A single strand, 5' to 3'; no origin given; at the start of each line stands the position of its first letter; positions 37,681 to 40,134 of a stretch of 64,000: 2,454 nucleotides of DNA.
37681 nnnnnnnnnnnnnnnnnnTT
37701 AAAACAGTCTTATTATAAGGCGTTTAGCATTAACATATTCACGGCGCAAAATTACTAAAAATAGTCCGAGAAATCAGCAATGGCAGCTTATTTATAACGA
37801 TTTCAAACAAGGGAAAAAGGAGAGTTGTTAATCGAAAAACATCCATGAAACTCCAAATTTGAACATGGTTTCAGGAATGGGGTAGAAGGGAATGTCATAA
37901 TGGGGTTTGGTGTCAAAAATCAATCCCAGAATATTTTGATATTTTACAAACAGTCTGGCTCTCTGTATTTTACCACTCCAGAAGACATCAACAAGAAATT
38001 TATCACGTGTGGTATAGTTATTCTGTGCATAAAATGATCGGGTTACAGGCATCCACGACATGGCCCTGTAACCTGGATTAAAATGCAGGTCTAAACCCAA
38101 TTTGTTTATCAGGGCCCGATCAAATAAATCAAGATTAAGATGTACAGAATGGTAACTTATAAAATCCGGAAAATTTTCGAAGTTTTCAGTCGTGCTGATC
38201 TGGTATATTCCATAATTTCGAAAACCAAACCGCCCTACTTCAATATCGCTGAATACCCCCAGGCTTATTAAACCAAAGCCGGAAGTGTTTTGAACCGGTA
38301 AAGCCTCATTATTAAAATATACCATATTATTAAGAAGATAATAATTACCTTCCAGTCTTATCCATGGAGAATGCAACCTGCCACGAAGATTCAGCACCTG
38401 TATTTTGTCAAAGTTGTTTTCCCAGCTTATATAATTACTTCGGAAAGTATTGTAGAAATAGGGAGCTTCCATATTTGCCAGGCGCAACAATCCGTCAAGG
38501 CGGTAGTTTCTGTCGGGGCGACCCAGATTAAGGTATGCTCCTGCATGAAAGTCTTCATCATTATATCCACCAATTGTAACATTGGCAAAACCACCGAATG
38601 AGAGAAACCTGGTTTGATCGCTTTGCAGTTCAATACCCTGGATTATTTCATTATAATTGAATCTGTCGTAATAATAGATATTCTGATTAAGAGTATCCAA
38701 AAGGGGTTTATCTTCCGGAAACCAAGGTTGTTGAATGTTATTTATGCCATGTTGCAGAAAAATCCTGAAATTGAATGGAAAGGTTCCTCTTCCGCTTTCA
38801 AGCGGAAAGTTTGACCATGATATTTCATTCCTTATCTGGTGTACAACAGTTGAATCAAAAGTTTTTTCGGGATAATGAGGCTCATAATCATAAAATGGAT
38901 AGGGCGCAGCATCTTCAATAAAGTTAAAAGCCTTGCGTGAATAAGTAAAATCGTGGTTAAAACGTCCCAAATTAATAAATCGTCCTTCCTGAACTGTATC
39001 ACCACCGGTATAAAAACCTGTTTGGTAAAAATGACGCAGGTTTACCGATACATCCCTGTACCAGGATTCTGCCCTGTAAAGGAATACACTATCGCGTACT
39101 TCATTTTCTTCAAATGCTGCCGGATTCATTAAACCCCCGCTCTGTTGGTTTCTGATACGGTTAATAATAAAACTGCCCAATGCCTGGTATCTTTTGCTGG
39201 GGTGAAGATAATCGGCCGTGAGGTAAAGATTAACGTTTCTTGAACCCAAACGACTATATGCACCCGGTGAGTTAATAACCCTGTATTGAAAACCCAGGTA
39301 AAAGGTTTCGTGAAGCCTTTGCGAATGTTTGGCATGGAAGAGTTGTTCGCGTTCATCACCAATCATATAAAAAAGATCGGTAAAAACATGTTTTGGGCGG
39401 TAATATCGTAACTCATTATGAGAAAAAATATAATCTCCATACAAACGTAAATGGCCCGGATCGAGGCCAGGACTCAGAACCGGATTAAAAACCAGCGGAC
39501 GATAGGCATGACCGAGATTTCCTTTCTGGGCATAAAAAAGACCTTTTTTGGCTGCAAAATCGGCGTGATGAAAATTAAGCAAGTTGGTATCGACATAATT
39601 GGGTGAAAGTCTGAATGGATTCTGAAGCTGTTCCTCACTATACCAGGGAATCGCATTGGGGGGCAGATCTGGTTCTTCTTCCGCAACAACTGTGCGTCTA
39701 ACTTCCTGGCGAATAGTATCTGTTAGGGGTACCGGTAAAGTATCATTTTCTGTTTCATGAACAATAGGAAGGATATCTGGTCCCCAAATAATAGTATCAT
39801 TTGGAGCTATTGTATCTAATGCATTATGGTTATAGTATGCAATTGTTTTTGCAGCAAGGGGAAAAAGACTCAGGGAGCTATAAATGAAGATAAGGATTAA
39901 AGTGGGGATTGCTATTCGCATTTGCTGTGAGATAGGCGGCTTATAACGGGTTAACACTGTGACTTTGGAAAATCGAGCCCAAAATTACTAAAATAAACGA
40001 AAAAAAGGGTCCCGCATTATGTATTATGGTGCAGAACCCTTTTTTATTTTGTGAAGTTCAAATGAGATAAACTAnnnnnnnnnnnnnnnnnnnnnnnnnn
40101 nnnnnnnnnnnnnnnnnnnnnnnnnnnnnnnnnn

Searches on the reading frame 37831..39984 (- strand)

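Call 44: search_protein_families(library=pfam, proteins=[window:37831-39984:-], max_evalue=0.00001)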
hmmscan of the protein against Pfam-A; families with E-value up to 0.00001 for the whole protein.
window:37831-39984:- (718 aa): 1 family
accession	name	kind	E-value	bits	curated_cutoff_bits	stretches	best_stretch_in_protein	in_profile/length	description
PF14121.12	Porin_10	-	1.8e-88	298.3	27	1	129-718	17-597/597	Putative porin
